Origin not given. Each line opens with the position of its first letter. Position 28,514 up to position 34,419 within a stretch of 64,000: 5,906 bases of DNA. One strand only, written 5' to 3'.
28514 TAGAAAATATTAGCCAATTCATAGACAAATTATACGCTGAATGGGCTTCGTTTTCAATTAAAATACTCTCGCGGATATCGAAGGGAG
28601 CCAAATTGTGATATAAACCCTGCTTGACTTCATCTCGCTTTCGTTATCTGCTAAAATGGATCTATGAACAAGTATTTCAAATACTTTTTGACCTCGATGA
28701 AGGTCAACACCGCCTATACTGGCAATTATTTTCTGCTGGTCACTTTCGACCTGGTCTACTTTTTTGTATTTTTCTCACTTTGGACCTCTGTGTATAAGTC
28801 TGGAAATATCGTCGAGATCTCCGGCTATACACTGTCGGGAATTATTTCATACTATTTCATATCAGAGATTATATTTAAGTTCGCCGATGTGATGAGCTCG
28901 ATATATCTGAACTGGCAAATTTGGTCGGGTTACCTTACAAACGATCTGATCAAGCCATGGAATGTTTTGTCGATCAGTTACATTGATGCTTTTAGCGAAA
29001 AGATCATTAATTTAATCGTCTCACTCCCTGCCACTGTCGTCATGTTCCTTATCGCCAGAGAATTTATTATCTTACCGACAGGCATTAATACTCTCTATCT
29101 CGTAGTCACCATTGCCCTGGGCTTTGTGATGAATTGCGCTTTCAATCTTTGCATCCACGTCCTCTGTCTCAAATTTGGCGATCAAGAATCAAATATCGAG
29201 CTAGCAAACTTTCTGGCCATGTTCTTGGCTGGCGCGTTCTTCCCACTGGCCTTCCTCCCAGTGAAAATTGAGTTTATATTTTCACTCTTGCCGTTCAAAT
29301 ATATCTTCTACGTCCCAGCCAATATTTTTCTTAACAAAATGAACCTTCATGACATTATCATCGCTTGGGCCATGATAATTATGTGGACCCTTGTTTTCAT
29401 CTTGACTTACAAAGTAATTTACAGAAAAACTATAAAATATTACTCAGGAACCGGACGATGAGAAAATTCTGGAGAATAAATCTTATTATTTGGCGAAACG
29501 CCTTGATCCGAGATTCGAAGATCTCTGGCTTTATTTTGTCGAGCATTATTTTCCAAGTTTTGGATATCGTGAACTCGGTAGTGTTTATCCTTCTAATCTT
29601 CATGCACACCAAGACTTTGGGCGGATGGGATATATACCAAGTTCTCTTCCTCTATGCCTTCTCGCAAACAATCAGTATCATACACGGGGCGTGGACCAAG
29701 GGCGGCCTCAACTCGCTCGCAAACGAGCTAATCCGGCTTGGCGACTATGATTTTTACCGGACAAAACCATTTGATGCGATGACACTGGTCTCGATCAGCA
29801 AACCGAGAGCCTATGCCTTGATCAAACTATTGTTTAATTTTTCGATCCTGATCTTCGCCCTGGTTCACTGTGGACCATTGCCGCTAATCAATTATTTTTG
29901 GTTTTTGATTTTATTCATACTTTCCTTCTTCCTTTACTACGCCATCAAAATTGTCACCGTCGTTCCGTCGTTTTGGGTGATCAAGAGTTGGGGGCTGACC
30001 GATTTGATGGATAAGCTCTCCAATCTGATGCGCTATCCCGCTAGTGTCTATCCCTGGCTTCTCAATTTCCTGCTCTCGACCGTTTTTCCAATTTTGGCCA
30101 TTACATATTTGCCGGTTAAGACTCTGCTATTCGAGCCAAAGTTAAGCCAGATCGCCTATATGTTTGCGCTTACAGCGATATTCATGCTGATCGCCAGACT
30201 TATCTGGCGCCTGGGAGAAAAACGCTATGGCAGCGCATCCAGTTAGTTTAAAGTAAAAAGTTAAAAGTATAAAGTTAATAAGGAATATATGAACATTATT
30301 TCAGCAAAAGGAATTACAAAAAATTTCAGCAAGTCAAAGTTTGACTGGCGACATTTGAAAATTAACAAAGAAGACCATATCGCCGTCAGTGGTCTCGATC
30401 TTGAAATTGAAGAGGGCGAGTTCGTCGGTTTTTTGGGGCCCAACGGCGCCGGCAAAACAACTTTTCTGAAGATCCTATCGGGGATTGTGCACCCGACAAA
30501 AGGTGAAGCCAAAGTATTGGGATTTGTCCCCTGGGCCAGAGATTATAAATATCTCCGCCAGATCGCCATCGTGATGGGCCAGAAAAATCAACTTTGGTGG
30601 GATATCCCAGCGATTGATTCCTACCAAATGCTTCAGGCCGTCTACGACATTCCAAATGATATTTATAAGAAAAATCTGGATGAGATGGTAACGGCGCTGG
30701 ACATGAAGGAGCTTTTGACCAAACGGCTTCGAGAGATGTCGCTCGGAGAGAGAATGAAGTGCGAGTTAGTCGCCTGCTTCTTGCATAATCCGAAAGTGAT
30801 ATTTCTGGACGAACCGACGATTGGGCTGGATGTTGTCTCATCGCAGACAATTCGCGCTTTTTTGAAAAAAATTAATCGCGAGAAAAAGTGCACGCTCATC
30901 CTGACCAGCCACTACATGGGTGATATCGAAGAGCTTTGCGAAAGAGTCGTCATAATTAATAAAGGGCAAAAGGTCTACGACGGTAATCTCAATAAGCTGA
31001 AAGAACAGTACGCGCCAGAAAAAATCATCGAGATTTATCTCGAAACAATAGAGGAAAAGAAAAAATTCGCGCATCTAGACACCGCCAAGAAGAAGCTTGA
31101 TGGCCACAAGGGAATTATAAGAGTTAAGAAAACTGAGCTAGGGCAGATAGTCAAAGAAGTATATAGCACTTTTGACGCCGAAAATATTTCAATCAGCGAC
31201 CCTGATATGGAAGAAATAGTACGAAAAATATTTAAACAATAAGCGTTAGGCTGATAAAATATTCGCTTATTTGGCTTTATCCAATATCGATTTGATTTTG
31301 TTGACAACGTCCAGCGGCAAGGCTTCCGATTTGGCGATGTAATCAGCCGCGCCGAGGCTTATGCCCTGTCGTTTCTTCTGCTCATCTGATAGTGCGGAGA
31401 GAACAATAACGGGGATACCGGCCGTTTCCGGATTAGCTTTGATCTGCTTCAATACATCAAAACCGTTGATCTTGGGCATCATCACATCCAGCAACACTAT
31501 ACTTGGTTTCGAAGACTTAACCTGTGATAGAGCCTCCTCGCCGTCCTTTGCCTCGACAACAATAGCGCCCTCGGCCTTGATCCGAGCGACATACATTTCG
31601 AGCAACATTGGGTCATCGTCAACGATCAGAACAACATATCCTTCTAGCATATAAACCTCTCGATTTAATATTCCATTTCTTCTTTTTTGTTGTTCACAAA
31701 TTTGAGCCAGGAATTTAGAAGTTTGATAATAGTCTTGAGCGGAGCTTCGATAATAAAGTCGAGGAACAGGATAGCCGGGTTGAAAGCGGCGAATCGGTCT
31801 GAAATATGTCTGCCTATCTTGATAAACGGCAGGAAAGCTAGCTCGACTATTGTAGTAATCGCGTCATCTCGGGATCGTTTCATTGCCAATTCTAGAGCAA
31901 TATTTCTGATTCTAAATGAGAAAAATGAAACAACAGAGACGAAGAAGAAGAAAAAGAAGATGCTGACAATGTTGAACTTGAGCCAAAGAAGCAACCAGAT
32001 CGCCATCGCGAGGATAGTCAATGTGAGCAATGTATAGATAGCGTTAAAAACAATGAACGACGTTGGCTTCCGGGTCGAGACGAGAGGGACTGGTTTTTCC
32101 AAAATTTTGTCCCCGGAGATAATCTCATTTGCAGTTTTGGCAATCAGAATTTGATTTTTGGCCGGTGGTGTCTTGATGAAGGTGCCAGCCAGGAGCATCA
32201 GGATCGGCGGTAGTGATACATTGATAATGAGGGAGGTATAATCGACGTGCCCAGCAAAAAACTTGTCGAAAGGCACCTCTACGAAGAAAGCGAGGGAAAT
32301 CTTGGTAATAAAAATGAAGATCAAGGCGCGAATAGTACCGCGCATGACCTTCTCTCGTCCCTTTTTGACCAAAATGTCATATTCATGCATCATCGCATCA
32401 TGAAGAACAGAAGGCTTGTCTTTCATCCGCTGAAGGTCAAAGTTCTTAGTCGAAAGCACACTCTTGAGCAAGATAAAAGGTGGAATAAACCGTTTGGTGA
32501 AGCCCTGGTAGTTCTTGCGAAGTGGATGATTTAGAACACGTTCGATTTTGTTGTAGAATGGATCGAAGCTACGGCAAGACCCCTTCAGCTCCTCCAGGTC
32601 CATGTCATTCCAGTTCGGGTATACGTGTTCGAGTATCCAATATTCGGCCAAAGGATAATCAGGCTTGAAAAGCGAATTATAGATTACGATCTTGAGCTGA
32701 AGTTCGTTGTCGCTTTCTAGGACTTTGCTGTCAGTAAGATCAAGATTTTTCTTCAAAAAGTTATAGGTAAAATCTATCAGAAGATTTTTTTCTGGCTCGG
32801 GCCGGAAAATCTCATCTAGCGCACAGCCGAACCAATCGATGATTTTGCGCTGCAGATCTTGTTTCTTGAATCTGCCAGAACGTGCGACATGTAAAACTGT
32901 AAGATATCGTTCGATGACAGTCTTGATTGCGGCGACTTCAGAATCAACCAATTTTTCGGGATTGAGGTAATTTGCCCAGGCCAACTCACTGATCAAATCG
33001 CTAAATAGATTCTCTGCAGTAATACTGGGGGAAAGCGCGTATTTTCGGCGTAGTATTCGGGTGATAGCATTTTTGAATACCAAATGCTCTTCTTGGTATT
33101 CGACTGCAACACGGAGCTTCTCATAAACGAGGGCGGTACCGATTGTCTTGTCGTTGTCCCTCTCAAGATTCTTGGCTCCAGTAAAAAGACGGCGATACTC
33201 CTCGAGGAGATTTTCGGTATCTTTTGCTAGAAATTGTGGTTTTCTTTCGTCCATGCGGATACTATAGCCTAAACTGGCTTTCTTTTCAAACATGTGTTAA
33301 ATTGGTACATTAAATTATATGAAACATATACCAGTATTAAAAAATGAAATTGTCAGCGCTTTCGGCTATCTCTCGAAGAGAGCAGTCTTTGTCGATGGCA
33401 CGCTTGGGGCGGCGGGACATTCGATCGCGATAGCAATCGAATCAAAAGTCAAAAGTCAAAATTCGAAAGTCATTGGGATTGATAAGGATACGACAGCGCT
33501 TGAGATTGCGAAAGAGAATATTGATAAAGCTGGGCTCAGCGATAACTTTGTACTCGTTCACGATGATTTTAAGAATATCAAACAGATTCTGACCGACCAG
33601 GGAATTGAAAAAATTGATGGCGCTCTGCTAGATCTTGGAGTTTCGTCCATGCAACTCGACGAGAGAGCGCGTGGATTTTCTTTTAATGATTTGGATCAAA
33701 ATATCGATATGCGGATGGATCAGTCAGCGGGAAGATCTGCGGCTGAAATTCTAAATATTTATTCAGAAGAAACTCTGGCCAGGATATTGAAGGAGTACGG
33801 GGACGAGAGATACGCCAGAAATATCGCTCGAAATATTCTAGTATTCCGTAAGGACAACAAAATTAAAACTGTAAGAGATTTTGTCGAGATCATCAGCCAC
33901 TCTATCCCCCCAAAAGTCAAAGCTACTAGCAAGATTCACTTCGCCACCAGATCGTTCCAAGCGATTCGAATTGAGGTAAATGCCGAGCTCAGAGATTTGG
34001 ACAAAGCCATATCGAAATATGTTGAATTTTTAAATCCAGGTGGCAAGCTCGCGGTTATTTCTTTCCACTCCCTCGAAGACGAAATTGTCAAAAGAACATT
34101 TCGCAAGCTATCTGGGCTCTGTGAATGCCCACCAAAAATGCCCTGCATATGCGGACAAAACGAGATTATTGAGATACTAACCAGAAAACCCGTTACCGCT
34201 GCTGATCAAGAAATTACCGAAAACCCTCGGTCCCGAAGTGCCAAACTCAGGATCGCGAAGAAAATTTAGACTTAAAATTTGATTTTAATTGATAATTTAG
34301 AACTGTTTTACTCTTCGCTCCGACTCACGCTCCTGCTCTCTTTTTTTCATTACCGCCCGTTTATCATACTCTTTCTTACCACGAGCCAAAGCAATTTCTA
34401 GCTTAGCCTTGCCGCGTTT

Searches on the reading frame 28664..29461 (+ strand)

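Call 73: search_protein_families(library=pfam, proteins=[window:28664-29461:+], max_evalue=0.001)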
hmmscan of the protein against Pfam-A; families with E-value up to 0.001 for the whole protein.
window:28664-29461:+ (265 aa): 1 family
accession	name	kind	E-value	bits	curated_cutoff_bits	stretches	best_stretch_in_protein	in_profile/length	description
PF06182.17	ABC2_membrane_6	-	2.9e-17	63.7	22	1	32-264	3-229/229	ABC-2 family transporter protein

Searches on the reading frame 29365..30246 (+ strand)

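Call 73: search_protein_families(library=pfam, proteins=[window:29365-30246:+], max_evalue=0.001)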
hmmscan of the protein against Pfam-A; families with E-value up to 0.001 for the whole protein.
window:29365-30246:+ (293 aa): 1 family
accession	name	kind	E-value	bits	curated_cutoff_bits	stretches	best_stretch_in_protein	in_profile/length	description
PF06182.17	ABC2_membrane_6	-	2.1e-32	113.2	22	1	69-292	5-229/229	ABC-2 family transporter protein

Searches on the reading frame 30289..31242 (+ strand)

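Call 74: search_protein_families(library=pfam, proteins=[window:30289-31242:+], max_evalue=0.001)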
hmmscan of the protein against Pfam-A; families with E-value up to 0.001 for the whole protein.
window:30289-31242:+ (317 aa): 3 families
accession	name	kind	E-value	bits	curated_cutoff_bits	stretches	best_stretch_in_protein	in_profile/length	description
PF00005.33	ABC_tran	-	3.2e-24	86.5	25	1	34-177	2-136/137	ABC transporter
PF13304.12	AAA_21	-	3.7e-11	44.1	27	1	146-208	234-298/304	AAA domain, putative AbiEii toxin, Type IV TA system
PF00004.35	AAA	-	0.00077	20.4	21.2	0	164-217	54-118/131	ATPase family associated with various cellular activities (AAA)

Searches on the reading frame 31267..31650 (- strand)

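Call 74: search_protein_families(library=pfam, proteins=[window:31267-31650:-], max_evalue=0.001)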
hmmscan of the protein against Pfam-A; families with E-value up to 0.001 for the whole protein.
window:31267-31650:- (127 aa): 1 family
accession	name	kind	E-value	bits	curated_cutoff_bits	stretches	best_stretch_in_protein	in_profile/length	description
PF00072.30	Response_reg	-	9.3e-27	93.8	30.2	1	7-109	1-101/111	Response regulator receiver domain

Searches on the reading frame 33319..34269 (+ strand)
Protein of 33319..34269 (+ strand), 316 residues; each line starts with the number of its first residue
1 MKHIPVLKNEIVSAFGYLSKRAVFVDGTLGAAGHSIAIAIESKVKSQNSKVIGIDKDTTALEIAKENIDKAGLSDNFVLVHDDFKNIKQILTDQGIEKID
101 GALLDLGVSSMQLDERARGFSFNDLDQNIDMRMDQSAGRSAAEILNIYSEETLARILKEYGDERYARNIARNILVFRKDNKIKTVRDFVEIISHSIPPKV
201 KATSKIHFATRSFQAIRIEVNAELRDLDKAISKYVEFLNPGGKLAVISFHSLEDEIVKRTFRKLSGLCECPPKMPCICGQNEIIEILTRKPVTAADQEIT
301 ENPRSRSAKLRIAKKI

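Call 74: search_protein_families(library=pfam, proteins=[window:33319-34269:+], max_evalue=0.001)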
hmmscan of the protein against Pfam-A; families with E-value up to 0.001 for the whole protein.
window:33319-34269:+ (316 aa): 3 families
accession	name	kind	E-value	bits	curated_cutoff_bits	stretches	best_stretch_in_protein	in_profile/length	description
PF01795.25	Methyltransf_5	-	7.2e-107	357.9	27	1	2-316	3-309/309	MraW methylase family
PF13847.12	Methyltransf_31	-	1.5e-08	34.9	27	1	33-98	15-77/145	Methyltransferase domain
PF13649.12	Methyltransf_25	-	6e-05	24.1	27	0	40-88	15-59/97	Methyltransferase domain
